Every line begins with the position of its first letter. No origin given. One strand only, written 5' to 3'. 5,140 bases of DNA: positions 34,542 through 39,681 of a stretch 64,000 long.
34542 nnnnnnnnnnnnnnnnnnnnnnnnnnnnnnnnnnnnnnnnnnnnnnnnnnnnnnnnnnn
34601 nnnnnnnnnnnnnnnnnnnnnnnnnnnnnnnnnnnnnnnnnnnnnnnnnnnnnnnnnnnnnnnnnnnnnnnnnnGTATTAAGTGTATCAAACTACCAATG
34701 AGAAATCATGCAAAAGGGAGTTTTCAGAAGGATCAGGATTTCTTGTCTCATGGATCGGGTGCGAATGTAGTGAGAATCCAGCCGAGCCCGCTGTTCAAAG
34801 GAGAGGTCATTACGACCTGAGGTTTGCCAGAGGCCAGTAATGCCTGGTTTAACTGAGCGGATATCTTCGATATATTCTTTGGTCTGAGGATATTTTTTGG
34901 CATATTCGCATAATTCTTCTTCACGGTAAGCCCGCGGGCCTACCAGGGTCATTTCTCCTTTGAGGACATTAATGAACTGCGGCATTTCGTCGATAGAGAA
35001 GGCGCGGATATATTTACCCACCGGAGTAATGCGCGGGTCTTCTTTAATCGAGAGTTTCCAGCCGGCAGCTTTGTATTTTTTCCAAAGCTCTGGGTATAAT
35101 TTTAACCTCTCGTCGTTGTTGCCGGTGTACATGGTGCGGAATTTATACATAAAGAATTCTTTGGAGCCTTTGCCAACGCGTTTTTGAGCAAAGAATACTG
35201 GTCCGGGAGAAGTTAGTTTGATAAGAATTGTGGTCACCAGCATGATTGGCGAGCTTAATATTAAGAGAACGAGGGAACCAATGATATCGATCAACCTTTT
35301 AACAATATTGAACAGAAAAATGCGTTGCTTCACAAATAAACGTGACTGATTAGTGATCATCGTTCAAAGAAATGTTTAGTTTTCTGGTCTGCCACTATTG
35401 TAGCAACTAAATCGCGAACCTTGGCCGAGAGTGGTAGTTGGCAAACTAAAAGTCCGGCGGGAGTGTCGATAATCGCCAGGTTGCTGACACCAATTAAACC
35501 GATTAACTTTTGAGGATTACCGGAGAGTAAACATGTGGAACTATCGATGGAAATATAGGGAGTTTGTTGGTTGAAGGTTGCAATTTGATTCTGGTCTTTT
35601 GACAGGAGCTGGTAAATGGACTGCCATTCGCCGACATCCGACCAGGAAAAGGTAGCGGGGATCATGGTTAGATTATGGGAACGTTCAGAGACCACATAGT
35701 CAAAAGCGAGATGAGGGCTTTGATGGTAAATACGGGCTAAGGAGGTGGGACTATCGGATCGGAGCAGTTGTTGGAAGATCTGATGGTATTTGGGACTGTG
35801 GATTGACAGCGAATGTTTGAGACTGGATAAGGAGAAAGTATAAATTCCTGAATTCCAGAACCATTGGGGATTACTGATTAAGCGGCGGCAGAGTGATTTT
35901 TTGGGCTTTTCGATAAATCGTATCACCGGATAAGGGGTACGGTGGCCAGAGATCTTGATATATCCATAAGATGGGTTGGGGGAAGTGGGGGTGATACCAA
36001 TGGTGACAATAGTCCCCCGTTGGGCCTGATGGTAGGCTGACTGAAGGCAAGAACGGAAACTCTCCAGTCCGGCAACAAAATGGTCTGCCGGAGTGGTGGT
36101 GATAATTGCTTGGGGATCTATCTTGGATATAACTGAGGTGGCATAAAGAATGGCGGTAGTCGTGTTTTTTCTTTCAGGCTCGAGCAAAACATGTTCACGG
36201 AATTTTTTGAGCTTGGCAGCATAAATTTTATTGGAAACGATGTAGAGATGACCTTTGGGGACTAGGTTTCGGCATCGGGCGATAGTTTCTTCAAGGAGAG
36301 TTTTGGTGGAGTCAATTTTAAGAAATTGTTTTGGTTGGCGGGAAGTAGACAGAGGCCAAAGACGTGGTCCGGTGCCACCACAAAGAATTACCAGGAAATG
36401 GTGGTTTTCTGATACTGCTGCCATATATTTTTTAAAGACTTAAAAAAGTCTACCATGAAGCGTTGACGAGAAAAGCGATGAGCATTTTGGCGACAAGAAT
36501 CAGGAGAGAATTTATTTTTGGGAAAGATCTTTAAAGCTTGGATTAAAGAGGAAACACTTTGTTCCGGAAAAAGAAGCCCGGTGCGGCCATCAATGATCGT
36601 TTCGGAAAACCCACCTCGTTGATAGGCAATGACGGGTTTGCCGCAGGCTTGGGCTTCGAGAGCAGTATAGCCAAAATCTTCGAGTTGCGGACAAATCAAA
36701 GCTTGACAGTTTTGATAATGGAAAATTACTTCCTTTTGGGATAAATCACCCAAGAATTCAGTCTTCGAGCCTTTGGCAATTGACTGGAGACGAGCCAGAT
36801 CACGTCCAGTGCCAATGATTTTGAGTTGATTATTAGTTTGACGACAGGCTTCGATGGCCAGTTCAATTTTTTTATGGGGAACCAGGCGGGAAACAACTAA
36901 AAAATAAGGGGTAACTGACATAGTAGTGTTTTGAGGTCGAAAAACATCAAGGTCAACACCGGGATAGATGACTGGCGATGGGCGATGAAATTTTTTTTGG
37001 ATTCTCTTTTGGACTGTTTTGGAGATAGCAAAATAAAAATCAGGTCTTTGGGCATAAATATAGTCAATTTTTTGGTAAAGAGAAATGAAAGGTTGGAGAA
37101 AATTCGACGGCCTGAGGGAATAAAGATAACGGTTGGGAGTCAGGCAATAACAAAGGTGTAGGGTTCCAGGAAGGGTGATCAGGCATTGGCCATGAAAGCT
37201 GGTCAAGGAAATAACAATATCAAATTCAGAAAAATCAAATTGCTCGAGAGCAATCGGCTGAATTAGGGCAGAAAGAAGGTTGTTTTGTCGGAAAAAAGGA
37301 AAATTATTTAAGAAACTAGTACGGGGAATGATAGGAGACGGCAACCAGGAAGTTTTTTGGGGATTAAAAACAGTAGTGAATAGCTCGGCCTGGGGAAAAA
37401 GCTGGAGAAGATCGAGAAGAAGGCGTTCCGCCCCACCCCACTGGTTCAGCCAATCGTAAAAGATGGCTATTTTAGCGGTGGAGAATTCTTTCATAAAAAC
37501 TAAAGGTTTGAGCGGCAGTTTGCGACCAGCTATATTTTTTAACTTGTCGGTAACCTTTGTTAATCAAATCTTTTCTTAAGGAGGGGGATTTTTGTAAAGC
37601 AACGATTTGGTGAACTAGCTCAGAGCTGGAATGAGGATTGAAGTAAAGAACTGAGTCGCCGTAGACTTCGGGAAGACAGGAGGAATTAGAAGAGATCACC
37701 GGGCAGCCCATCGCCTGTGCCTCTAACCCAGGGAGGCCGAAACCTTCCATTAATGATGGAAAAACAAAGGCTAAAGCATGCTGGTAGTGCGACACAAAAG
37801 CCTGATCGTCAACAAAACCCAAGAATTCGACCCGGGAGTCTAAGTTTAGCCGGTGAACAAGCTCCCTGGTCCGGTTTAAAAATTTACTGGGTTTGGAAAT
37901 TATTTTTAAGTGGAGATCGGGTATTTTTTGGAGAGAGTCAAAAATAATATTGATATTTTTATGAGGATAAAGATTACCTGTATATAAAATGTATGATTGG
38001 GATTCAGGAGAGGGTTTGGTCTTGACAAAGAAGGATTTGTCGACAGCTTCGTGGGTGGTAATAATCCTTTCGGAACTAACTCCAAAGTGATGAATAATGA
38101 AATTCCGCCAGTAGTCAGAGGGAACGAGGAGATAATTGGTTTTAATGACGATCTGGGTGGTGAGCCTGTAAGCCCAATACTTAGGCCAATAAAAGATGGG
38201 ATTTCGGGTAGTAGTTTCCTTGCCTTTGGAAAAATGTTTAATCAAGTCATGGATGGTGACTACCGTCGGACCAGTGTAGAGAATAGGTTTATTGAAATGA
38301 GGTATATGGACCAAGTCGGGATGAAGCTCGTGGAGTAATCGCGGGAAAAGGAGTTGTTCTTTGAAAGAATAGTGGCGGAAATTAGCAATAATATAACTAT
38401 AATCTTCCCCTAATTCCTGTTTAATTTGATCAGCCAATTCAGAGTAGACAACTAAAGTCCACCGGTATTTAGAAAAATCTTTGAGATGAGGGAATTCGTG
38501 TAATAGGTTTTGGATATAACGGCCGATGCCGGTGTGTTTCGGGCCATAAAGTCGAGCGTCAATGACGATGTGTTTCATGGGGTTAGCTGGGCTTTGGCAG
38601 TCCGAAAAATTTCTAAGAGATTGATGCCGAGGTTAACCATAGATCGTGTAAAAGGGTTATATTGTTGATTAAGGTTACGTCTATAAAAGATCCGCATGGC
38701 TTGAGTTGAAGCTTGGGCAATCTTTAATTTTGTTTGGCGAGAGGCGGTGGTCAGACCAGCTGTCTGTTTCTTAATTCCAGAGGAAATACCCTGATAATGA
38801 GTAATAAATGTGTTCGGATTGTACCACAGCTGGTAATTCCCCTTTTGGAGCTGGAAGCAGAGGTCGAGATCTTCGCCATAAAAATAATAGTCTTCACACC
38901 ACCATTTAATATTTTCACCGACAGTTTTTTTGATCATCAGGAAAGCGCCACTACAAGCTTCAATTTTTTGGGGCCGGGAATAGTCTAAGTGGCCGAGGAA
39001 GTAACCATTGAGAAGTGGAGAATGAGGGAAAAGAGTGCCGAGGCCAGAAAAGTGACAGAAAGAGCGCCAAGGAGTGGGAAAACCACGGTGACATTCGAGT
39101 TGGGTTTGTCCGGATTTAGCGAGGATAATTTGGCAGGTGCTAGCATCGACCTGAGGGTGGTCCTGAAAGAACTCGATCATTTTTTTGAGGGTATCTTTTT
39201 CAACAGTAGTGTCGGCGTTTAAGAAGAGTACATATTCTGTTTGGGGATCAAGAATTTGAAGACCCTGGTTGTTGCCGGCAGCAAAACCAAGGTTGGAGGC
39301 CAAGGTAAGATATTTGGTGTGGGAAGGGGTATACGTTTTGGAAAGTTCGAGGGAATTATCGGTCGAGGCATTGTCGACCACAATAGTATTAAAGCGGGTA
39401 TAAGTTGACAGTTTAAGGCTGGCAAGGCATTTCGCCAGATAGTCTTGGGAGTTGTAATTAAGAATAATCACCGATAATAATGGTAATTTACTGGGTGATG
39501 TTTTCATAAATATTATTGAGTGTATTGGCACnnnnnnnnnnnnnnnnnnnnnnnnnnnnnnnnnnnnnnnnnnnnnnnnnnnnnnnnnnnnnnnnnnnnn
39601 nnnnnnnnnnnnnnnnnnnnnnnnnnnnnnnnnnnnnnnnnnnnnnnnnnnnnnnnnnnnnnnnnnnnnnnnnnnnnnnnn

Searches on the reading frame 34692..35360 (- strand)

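Call 45: search_protein_families(library=pfam, proteins=[window:34692-35360:-], max_evalue=0.001)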
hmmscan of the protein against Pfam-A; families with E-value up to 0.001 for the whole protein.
window:34692-35360:- (222 aa): 1 family
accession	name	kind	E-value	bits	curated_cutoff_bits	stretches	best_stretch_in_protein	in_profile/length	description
PF02397.22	Bac_transf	-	1.2e-60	204.6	27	1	21-219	1-178/179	Bacterial sugar transferase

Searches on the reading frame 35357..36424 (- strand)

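Call 45: search_protein_families(library=pfam, proteins=[window:35357-36424:-], max_evalue=0.001)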
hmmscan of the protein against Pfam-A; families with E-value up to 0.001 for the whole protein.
window:35357-36424:- (355 aa): 3 families
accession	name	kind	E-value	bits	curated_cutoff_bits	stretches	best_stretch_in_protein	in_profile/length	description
PF00483.29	NTP_transferase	-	9.2e-36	124.1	21.2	1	12-279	3-244/245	Nucleotidyl transferase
PF22640.1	ManC_GMP_beta-helix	-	3.2e-09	37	27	1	290-341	3-53/55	MannoseP isomerase/GMP-like beta-helix domain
PF12804.13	NTP_transf_3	-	4.2e-05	24.2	27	1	12-131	2-112/160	MobA-like NTP transferase domain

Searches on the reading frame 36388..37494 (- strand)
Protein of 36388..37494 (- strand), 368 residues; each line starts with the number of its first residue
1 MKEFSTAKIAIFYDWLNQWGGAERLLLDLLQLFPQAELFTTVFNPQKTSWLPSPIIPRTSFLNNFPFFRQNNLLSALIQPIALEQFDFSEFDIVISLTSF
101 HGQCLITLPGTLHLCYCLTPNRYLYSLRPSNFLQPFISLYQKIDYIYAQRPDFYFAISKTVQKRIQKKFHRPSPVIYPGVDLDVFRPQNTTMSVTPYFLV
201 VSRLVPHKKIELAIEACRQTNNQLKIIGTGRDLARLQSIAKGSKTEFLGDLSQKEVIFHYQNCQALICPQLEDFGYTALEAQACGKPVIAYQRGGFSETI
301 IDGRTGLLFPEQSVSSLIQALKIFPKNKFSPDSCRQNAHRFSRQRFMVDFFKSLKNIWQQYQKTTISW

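Call 45: search_protein_families(library=pfam, proteins=[window:36388-37494:-], max_evalue=0.001)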
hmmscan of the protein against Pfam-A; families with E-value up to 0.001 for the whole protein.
window:36388-37494:- (368 aa): 4 families
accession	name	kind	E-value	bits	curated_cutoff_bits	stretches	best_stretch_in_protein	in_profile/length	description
PF00534.26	Glycos_transf_1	-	3.5e-29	102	26.4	1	194-339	14-170/172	Glycosyl transferases group 1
PF13692.12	Glyco_trans_1_4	-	5.8e-21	75.7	27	1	196-321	2-136/142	Glycosyl transferases group 1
PF13439.12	Glyco_transf_4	-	2.6e-07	31.2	28.5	1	19-183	1-169/170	Glycosyltransferase Family 4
PF20706.3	GT4-conflict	-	6.6e-06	25.8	26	1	152-303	148-323/385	Family 4 Glycosyltransferase in conflict systems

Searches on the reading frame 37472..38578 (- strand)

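Call 45: search_protein_families(library=pfam, proteins=[window:37472-38578:-], max_evalue=0.001)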
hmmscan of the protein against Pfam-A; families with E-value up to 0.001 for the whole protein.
window:37472-38578:- (368 aa): 5 families
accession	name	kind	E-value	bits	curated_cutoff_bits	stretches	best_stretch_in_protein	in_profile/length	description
PF00534.26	Glycos_transf_1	-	3.4e-27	95.5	26.4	1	185-344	6-171/172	Glycosyl transferases group 1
PF13692.12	Glyco_trans_1_4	-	7.6e-23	81.8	27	1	196-328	3-139/142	Glycosyl transferases group 1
PF13439.12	Glyco_transf_4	-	2.2e-10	41.3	28.5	1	17-181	3-168/170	Glycosyltransferase Family 4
PF13524.12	Glyco_trans_1_2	-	3.1e-08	34.1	25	1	213-358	6-142/144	Glycosyl transferase-like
PF20706.3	GT4-conflict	-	3.2e-08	33.4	26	1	222-309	233-323/385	Family 4 Glycosyltransferase in conflict systems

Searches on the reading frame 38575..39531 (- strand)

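Call 45: search_protein_families(library=pfam, proteins=[window:38575-39531:-], max_evalue=0.001)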
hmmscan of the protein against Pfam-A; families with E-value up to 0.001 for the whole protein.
window:38575-39531:- (318 aa): 5 families
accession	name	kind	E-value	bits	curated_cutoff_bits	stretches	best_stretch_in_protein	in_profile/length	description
PF00535.33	Glycos_transf_2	-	7.7e-26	91.5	23.3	1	20-141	1-121/168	Glycosyl transferase family 2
PF13641.12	Glyco_tranf_2_3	-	3.3e-08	34.3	27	1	19-248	3-214/230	Glycosyltransferase like family 2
PF13632.12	Glyco_trans_2_3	-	1.5e-07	31.9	27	1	100-252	1-128/198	Glycosyl transferase family group 2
PF10111.15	Glyco_tranf_2_2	-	1.3e-05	25.2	27.3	1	22-123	3-107/276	Glycosyltransferase like family 2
PF13712.12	Glyco_tranf_2_5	-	0.00016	21.9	27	0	73-128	31-85/210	Glycosyltransferase like family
